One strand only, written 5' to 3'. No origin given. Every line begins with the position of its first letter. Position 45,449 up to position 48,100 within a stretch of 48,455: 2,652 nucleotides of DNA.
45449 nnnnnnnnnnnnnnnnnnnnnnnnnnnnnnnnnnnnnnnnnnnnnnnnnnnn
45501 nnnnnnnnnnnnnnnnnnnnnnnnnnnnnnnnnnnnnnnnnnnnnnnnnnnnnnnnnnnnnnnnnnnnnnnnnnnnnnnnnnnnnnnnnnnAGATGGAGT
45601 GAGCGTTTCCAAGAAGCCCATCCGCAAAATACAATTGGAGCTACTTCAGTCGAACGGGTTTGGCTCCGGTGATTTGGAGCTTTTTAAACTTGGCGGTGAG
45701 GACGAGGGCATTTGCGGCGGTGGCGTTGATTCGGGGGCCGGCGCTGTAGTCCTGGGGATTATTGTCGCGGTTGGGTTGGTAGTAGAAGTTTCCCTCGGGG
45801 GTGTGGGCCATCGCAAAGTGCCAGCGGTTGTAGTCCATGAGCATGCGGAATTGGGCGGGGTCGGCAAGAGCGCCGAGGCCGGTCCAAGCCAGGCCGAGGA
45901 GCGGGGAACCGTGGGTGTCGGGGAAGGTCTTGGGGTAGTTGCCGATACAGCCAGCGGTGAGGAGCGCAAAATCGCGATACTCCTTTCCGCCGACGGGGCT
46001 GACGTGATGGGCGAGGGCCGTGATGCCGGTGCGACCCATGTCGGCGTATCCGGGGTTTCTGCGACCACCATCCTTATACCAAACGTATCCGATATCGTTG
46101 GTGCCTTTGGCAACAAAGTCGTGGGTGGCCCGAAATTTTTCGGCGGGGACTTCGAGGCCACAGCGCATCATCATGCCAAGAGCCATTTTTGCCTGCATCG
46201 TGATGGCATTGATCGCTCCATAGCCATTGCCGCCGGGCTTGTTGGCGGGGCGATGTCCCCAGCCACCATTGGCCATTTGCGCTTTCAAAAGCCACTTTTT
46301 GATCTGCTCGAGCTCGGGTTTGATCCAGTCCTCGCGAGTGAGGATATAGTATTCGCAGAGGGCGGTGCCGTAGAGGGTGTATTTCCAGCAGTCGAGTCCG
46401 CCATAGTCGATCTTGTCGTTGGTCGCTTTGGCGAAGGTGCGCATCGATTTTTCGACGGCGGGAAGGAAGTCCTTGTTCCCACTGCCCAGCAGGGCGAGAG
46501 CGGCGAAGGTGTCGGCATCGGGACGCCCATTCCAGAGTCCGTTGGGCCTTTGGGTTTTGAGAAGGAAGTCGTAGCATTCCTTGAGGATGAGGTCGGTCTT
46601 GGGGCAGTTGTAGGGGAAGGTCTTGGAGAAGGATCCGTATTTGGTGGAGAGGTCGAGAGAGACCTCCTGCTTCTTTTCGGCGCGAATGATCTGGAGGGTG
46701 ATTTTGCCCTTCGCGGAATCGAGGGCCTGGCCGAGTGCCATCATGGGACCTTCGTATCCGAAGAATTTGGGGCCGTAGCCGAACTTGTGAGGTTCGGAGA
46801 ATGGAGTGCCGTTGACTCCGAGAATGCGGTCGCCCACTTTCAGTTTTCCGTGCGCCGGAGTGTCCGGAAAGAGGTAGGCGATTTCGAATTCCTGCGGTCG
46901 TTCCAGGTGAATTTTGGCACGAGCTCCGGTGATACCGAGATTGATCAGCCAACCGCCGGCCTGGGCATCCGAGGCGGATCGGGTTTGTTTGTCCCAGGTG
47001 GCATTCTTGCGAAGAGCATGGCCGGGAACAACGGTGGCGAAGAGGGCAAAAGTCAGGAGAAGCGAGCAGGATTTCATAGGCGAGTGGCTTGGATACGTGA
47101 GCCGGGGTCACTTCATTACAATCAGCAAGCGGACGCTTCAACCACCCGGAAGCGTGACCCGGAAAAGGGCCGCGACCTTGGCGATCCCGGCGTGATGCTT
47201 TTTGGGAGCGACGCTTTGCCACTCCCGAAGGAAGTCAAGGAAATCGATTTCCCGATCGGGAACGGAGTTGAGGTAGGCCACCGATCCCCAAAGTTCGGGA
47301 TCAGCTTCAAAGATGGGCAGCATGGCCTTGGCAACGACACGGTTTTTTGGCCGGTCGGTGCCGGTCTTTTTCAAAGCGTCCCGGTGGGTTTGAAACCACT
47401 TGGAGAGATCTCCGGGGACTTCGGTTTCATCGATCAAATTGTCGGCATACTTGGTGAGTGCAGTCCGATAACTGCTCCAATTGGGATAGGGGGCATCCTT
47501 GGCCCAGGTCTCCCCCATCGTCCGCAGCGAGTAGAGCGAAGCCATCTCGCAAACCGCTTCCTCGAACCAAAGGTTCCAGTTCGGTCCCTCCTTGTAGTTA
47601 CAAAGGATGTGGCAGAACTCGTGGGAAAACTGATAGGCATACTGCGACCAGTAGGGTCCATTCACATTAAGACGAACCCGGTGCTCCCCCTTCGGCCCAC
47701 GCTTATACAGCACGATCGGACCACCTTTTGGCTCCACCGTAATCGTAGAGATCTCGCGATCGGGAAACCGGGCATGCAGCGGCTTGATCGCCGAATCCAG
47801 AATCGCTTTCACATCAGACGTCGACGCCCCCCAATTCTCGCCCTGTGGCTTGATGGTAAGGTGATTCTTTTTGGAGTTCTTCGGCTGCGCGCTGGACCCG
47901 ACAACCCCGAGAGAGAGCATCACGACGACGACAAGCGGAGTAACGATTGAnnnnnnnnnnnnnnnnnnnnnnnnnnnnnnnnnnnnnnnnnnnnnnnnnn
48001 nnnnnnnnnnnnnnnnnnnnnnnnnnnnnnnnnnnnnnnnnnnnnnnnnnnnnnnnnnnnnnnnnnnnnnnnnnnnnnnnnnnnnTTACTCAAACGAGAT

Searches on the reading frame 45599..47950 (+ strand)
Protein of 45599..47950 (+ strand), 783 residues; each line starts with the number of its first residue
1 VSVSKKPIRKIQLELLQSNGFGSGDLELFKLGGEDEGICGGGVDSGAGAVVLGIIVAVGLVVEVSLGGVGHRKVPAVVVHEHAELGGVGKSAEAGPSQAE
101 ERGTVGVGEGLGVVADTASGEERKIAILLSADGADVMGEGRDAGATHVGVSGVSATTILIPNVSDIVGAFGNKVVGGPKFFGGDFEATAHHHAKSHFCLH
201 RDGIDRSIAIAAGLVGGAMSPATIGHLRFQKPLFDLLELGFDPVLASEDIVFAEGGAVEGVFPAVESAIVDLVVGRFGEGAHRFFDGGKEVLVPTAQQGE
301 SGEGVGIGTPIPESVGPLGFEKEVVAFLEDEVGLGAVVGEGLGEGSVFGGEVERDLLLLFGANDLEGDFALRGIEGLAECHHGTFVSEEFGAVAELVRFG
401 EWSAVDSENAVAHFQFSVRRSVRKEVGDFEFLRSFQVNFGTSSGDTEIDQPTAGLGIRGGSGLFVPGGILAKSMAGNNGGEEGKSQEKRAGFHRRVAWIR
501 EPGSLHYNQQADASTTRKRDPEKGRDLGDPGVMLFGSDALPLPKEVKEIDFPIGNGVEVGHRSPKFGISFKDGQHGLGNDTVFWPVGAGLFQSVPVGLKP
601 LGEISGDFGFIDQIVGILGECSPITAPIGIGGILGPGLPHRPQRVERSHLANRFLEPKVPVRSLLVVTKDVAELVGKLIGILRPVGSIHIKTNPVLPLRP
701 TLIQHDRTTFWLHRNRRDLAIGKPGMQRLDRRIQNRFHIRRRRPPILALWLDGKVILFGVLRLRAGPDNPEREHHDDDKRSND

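Call 9: search_protein_families(library=pfam, proteins=[window:45599-47950:+], max_evalue=0.001)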
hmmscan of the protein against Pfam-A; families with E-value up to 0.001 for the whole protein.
window:45599-47950:+ (783 aa): 0 families

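Call 42: find_encoding_contigs(protein=window:45599-47950:+, flank=10000, max_places=6)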
Protein window:45599-47950:+ (783 aa): no gene with exactly this product is on record in the collection.

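Call 48: search_protein_families(library=ncbifam, proteins=[window:45599-47950:+], max_evalue=0.001)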
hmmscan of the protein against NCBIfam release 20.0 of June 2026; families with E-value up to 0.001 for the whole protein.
window:45599-47950:+ (783 aa): 0 families
